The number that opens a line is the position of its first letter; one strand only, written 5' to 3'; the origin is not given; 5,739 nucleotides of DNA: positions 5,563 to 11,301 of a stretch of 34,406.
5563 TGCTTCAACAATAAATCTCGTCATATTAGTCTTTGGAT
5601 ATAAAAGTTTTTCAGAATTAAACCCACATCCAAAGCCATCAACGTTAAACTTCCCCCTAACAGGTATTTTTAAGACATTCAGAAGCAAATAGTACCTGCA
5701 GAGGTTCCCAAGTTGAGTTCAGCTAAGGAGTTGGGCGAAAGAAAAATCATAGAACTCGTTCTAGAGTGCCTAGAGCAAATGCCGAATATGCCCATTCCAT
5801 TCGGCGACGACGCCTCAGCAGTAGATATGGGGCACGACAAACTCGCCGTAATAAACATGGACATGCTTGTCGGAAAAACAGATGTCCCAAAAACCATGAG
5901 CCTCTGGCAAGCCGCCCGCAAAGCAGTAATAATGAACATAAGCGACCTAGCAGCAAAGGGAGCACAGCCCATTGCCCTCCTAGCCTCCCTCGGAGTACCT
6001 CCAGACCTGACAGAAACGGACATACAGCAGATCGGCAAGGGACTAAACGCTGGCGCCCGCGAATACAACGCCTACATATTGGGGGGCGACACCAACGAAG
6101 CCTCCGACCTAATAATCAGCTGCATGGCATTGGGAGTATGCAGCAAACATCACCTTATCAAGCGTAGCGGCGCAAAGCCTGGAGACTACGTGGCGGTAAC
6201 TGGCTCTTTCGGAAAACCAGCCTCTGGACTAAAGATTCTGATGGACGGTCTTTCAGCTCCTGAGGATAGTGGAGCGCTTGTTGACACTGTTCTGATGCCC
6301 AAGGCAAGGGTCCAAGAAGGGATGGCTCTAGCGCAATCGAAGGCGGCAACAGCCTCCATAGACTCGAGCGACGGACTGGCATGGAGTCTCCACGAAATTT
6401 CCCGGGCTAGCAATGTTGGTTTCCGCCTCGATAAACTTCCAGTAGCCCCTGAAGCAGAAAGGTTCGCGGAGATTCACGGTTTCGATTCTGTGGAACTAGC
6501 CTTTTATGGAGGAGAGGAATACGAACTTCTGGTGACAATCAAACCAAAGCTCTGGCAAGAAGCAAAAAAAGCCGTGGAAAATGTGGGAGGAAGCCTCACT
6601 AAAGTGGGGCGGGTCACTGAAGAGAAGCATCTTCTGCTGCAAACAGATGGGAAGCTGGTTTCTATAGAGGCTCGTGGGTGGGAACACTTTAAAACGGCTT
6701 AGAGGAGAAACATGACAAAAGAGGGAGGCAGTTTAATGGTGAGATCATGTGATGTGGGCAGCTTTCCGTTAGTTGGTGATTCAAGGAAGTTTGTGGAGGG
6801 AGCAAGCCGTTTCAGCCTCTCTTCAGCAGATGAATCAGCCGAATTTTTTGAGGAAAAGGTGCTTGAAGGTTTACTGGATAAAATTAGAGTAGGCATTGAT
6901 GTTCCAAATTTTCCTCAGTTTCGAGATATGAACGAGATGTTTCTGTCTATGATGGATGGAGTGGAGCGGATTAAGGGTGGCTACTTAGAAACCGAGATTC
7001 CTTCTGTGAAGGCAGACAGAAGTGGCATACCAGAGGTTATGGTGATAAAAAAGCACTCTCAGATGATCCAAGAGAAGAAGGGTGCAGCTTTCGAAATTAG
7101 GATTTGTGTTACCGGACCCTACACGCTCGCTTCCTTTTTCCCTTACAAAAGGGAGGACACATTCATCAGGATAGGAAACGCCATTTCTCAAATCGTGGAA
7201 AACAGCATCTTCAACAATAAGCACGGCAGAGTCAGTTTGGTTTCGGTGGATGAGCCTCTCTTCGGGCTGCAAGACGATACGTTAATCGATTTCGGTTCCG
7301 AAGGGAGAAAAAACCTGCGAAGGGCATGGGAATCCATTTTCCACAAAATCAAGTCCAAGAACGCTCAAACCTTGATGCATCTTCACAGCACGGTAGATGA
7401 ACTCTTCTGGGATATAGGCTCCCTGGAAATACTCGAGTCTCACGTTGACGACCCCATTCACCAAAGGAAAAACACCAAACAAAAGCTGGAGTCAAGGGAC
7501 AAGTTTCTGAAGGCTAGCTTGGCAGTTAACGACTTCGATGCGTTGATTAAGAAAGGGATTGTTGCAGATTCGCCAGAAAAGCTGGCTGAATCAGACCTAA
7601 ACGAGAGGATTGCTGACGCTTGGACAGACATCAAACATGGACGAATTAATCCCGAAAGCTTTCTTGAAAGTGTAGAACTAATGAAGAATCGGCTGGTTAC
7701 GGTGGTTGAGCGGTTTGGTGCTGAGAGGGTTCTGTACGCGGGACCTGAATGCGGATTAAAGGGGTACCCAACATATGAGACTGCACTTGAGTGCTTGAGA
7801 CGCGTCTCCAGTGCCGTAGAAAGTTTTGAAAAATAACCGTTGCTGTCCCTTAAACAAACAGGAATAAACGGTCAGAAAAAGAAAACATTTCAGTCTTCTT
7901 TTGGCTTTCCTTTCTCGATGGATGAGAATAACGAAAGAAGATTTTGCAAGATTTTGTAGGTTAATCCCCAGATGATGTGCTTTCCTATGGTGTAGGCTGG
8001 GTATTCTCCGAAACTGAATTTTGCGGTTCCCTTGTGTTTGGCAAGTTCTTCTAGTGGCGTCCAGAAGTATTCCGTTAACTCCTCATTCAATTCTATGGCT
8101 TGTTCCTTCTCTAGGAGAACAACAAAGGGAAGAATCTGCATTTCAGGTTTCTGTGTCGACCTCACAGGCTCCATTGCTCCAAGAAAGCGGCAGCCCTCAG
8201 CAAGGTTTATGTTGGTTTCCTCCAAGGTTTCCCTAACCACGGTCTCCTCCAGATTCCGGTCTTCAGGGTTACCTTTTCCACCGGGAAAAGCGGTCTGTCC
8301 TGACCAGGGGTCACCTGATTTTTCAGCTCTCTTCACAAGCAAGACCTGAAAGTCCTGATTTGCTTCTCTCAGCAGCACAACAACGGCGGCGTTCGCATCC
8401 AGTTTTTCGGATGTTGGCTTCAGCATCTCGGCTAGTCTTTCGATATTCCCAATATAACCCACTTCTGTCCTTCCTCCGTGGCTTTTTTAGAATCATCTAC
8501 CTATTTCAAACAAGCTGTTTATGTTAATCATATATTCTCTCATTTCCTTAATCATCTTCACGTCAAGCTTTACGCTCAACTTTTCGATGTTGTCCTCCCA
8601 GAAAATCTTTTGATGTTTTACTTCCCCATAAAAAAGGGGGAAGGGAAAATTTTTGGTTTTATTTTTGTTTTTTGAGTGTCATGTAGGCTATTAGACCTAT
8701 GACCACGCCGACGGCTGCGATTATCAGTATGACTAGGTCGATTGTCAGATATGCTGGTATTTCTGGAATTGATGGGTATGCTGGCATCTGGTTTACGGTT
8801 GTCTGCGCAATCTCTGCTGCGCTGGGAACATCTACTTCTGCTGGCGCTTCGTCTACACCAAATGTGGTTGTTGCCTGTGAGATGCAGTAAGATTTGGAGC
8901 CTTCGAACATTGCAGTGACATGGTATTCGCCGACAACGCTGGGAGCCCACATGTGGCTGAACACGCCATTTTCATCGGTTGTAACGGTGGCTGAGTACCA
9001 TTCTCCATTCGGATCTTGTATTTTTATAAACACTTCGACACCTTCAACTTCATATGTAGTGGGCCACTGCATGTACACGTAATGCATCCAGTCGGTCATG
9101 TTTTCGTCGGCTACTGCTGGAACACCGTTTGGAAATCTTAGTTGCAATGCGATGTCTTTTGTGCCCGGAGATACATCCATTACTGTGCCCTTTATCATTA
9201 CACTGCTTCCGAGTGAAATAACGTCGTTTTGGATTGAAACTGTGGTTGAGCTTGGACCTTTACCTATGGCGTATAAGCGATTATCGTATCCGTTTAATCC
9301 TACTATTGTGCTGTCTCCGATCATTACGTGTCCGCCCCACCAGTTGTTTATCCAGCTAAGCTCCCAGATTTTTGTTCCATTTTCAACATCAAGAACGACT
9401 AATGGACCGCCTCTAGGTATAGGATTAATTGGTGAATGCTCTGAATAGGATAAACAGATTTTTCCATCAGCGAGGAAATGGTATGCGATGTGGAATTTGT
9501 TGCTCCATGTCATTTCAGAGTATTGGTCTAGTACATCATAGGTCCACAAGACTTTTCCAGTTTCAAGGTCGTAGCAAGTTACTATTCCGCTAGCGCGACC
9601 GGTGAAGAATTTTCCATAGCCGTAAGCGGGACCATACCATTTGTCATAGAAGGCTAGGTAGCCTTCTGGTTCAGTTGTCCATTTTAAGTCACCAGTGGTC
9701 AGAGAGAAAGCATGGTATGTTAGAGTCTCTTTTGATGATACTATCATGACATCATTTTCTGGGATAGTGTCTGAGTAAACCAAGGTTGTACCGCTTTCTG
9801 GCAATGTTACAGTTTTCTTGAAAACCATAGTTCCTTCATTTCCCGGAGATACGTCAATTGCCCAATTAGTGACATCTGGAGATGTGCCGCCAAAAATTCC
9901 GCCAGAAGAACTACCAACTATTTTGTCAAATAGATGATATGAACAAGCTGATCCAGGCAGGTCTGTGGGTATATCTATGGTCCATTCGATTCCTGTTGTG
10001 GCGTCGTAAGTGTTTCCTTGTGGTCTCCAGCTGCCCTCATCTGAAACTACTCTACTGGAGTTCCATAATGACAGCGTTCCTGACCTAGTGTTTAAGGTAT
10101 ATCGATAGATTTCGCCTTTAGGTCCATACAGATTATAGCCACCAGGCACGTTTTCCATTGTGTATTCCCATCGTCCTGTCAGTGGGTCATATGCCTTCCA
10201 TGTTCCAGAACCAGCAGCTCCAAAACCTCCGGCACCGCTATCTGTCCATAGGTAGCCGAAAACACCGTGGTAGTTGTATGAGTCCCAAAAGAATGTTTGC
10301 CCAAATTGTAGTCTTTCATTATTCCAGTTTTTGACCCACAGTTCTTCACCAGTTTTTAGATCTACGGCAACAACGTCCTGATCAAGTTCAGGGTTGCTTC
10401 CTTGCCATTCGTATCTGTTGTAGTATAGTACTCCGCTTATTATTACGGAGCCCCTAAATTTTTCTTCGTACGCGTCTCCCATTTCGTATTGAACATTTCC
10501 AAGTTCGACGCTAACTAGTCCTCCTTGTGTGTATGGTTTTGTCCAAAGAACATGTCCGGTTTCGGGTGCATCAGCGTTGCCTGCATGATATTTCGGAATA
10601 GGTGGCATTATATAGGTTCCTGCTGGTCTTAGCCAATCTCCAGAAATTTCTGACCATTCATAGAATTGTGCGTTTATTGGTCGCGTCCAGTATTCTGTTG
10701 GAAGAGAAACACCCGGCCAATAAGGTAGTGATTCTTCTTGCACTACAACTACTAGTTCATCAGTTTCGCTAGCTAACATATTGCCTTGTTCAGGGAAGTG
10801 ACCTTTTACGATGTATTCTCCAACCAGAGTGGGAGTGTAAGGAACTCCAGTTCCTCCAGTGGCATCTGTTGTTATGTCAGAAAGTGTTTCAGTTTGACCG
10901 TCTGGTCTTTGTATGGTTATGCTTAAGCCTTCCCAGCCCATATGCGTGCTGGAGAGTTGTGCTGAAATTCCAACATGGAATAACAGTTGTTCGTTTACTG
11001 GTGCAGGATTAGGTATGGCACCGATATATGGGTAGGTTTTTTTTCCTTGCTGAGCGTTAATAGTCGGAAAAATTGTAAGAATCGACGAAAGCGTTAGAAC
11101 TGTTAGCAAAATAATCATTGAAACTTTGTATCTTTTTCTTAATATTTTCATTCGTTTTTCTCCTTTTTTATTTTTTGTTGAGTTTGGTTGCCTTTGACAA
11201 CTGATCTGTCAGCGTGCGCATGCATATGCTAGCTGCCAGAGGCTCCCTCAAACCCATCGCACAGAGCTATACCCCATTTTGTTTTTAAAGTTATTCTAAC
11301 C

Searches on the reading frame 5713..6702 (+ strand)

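Call 20: search_protein_families(library=pfam, proteins=[window:5713-6702:+], max_evalue=0.01)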
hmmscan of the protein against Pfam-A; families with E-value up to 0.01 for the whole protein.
window:5713-6702:+ (329 aa): 2 families
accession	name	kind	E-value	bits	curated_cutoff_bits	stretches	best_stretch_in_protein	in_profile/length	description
PF00586.29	AIRS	-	1.9e-24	86.7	24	1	31-142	1-111/112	AIR synthase related protein, N-terminal domain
PF02769.27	AIRS_C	-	1.2e-10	42.2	23.1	1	155-307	1-151/156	AIR synthase related protein, C-terminal domain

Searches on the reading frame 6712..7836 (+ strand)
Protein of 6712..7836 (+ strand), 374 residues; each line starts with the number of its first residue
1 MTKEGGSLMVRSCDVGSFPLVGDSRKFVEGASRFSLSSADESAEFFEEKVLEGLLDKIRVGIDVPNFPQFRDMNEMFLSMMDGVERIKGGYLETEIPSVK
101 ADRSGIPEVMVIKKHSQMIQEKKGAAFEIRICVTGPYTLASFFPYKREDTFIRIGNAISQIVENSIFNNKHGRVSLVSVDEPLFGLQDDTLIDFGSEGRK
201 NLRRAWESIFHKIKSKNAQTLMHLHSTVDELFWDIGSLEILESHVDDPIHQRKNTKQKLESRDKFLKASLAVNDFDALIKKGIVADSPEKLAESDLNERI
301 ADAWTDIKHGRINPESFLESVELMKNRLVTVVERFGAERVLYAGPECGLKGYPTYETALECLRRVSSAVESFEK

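Call 20: search_protein_families(library=pfam, proteins=[window:6712-7836:+], max_evalue=0.01)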
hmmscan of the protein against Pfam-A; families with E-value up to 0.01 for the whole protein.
window:6712-7836:+ (374 aa): 1 family
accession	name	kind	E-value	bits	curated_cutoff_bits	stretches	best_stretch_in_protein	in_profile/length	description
PF01717.24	Meth_synt_2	-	2e-07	31.1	21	0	14-245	5-236/324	Cobalamin-independent synthase, Catalytic domain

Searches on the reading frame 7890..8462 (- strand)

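Call 9: search_protein_families(library=pfam, proteins=[window:7890-8462:-], max_evalue=0.01)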
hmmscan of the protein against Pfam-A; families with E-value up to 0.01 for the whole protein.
window:7890-8462:- (190 aa): 2 families
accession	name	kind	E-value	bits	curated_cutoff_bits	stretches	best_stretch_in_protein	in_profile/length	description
PF00293.34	NUDIX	-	1.9e-18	67.2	21.1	1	25-144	5-122/134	NUDIX domain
PF14815.12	NUDIX_4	-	0.0003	21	35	1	35-142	7-100/113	NUDIX domain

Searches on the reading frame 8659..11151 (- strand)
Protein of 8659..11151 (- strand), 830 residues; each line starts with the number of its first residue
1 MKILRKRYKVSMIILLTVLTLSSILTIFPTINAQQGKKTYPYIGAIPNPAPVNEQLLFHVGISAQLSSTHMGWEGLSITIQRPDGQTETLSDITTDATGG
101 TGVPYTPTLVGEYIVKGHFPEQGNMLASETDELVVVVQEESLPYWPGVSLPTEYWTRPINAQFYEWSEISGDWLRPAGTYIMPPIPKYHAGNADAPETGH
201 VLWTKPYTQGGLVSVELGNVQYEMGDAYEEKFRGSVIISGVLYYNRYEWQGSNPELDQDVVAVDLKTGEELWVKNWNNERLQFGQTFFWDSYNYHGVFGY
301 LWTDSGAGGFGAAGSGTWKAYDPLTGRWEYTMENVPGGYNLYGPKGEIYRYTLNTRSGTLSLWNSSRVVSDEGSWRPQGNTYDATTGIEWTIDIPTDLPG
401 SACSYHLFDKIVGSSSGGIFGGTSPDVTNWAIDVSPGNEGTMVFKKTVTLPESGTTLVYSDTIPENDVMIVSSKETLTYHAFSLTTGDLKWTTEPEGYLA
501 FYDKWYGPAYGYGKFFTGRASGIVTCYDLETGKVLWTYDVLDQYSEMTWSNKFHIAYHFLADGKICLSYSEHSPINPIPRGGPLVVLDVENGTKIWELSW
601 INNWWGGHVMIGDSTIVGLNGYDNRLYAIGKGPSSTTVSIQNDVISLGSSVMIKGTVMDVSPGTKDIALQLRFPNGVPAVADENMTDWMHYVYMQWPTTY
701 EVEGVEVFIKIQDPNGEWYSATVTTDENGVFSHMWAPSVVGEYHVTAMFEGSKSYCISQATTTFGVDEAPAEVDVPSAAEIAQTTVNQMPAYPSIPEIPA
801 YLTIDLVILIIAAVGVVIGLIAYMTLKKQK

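Call 9: search_protein_families(library=pfam, proteins=[window:8659-11151:-], max_evalue=0.01)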
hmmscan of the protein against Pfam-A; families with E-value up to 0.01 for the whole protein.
window:8659-11151:- (830 aa): 7 families
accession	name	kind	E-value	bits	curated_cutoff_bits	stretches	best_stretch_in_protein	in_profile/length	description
PF13360.13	PQQ_2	-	1e-10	42.2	27.6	1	455-629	68-222/233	Outer membrane protein assembly factor BamB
PF02369.22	Big_1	-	8.6e-06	26.2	34.9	1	702-764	33-92/93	Bacterial Ig-like domain (group 1)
PF00630.25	Filamin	-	3.1e-05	25.2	26.9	0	707-752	40-85/93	Filamin/ABP280 repeat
PF01011.28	PQQ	-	0.00043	19.5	26.7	0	518-546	186-214/595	Glucose/ethanol/alcohol dehydrogenase, beta-propeller domain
PF16640.11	Big_3_5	-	0.0017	19.3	35.5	0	721-766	41-87/88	Bacterial Ig-like domain (group 3)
PF13620.12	CarboxypepD_reg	-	0.0038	18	32.3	0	702-761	14-68/82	Carboxypeptidase regulatory-like domain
PF13570.13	Beta-prop_ACSF4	-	0.0087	15.9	133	0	467-540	20-89/329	Beta-alanine-activating enzyme, beta-propeller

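Call 11: find_homologous_proteins(query=window:8659-11151:-, max_evalue=1e-10)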
Query window:8659-11151:- (830 aa): 965 proteins with E <= 1e-10 among 8000 candidates; the best 120 are listed.
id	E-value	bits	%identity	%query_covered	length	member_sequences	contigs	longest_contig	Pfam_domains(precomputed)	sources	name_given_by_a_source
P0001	0.0e+0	1815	93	100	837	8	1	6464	PF13360.14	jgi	jgi:hypothetical protein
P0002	0.0e+0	1738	88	100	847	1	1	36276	PF13360.14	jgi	jgi:hypothetical protein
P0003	0.0e+0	1693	86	100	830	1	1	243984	PF13360.14,PF02369.23,PF00630.26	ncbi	-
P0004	0.0e+0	1687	86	100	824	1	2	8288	PF13360.14,PF00630.26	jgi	-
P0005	0.0e+0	1685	86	100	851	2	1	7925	PF13360.14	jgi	jgi:outer membrane protein assembly factor BamB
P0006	0.0e+0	1651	83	99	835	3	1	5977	PF13360.14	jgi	jgi:outer membrane protein assembly factor BamB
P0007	0.0e+0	1624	84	100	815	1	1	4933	PF13360.14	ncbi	-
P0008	0.0e+0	1588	82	100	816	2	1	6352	PF13360.14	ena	-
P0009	0.0e+0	1584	81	100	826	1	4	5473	PF13360.14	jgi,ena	-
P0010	0.0e+0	1576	80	100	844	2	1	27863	PF13360.14,PF00630.26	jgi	jgi:outer membrane protein assembly factor BamB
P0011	0.0e+0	1556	81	99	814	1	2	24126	PF01011.29,PF13360.14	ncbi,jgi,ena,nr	ncbi:MAG TPA: hypothetical protein ENN36_00335 [Candidatus Bathyarchaeota archaeon]|nr:hypothetical 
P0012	0.0e+0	1548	79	100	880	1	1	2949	PF13360.14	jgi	-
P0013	0.0e+0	1543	89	87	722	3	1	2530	PF13360.14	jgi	-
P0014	0.0e+0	1540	78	100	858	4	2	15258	PF13360.14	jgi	-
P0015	0.0e+0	1538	79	100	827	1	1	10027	PF01011.29,PF13360.14,PF16640.12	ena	-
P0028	0.0e+0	1190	65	93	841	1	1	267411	PF13360.14,PF00630.26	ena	-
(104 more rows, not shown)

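Call 22: find_encoding_contigs(protein=P0003, flank=10000, max_places=1)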
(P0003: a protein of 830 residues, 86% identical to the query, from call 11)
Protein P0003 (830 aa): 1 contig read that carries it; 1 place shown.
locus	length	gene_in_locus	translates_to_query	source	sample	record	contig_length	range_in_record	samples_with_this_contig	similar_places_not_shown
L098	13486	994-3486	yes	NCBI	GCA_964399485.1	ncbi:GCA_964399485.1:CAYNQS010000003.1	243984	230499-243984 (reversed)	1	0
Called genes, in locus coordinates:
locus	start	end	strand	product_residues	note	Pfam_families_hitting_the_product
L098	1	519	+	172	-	?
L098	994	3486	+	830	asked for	PF00630:Filamin (faint), PF02369:Big_1 (faint), PF13360:PQQ_2 (weak)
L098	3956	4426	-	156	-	-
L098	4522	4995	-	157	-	-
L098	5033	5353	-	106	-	PF03297:Ribosomal_S25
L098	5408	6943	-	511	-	PF23545:Zn_ribbon_HMPTM, PF13353:Fer4_12 (faint), PF04055:Radical_SAM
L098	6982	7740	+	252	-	PF01978:TrmB, PF11495:TrmB_EBD_N (weak)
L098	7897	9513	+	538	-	-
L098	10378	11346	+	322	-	PF00753:Lactamase_B (weak)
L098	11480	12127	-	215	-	PF00483:NTP_transferase, PF12804:NTP_transf_3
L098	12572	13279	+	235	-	-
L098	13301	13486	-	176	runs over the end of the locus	-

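Call 23: find_encoding_contigs(protein=P0002, flank=10000, max_places=1)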
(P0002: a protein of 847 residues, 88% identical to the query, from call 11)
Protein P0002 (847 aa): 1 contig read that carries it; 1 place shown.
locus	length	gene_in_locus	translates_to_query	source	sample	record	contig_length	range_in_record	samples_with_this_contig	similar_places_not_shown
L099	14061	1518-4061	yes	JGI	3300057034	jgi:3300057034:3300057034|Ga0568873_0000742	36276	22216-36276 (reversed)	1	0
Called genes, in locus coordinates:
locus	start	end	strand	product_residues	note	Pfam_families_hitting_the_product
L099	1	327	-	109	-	?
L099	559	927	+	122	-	PF04126:Cyclophil_like, PF18050:Cyclophil_like2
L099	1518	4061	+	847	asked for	PF13360:PQQ_2 (faint)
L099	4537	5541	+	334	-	PF01913:FTR, PF02741:FTR_C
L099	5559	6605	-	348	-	-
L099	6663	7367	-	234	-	PF02517:Rce1-like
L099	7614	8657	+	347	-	PF00733:Asn_synthase, PF06508:QueC (faint), PF00733:Asn_synthase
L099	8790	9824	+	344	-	-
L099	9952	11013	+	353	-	PF01909:NTP_transf_2 (weak)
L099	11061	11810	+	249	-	PF02633:Creatininase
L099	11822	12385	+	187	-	PF01965:DJ-1_PfpI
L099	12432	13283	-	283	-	PF01545:Cation_efflux, PF16916:ZT_dimer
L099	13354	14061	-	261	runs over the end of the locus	PF00924:MS_channel_2nd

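Call 24: find_encoding_contigs(protein=P0028, flank=10000, max_places=1)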
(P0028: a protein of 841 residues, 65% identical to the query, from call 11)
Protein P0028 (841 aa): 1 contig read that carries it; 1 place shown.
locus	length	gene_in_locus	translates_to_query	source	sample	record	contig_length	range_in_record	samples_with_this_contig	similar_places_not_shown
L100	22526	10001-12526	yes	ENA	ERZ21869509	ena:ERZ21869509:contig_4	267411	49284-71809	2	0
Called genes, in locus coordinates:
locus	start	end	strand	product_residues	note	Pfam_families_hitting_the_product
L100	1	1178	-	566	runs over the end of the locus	PF00133:tRNA-synt_1, PF09334:tRNA-synt_1g, PF08264:Anticodon_1, PF19303:Anticodon_3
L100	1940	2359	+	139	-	-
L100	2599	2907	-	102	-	-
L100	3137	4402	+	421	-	PF00702:Hydrolase, PF12710:HAD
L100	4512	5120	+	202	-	PF01895:PhoU, PF02080:TrkA_C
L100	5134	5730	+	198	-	PF01895:PhoU, PF02080:TrkA_C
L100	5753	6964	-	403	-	PF01769:MgtE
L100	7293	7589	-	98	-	PF00382:TFIIB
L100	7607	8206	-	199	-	PF08271:Zn_Ribbon_TF, PF00382:TFIIB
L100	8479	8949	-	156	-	PF13404:HTH_AsnC-type, PF13412:HTH_24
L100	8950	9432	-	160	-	PF13404:HTH_AsnC-type, PF13412:HTH_24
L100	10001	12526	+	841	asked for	PF00630:Filamin (faint), PF13360:PQQ_2 (faint)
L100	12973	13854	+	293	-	PF08461:WHD_RNase_R, PF01995:NRD1_2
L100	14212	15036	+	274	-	PF00117:GATase, PF07722:Peptidase_C26 (weak), PF02540:NAD_synthase (weak)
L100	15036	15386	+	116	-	-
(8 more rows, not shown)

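Call 36: find_encoding_contigs(protein=P0001, flank=3000, max_places=1)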
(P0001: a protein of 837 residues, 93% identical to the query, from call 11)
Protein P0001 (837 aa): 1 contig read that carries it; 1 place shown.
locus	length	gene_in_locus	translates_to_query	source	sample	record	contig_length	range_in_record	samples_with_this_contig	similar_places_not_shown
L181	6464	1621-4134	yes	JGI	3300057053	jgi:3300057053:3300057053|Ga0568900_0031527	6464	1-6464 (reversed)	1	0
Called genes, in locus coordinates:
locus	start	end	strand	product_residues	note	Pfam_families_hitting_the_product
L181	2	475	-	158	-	?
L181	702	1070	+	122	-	PF04126:Cyclophil_like, PF18050:Cyclophil_like2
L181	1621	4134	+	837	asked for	PF13360:PQQ_2 (faint)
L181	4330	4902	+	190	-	PF00293:NUDIX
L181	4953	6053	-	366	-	PF01717:Meth_synt_2 (faint)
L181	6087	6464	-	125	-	?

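Call 37: find_encoding_contigs(protein=P0010, flank=3000, max_places=1)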
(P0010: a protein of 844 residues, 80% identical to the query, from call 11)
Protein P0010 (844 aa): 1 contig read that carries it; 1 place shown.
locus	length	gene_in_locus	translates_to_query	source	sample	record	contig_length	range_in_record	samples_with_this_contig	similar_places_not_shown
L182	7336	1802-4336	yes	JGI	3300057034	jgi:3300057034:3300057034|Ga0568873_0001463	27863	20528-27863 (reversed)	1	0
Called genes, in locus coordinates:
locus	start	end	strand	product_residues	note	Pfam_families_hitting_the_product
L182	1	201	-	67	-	?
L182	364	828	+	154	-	PF12840:HTH_20 (faint), PF13404:HTH_AsnC-type, PF13412:HTH_24, PF01037:AsnC_trans_reg, PF22482:AsnC_trans_reg_3 (weak)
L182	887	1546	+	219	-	PF26351:DUF8091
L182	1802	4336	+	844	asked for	PF00630:Filamin (faint), PF13360:PQQ_2 (faint)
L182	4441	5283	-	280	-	PF00950:ABC-3, PF01032:FecCD (weak)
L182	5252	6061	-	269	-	PF00005:ABC_tran, PF13304:AAA_21 (faint)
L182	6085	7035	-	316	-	PF01297:ZnuA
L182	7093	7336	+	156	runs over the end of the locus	PF01402:RHH_1, PF08753:NikR_C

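Call 38: find_encoding_contigs(protein=P0011, flank=3000, max_places=1)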
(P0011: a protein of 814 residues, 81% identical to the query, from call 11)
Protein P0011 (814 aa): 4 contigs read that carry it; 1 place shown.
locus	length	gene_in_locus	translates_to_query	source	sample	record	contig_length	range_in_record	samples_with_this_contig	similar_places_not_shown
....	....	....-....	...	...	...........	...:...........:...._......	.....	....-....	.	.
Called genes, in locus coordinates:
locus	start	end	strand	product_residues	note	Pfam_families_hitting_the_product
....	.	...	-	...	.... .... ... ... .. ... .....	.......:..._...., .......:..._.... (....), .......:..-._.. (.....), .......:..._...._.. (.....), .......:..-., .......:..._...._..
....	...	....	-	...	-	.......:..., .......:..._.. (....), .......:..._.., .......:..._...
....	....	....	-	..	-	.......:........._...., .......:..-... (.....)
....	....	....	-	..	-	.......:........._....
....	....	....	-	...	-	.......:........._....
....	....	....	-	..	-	-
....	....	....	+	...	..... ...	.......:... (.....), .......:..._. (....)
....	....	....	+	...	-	-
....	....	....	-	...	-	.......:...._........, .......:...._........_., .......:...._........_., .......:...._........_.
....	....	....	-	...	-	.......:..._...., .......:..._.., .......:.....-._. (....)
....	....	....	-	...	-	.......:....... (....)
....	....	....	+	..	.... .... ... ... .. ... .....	-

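Call 39: find_encoding_contigs(protein=P0005, flank=3000, max_places=1)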
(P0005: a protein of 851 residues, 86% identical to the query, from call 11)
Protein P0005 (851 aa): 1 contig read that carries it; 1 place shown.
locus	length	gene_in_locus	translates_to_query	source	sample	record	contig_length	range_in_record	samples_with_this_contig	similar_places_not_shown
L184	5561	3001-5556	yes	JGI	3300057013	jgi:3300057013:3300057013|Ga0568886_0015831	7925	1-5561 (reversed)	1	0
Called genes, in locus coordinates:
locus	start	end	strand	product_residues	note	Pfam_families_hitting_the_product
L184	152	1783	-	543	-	PF00118:Cpn60_TCP1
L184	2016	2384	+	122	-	PF04126:Cyclophil_like, PF18050:Cyclophil_like2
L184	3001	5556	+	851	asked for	PF13360:PQQ_2 (faint)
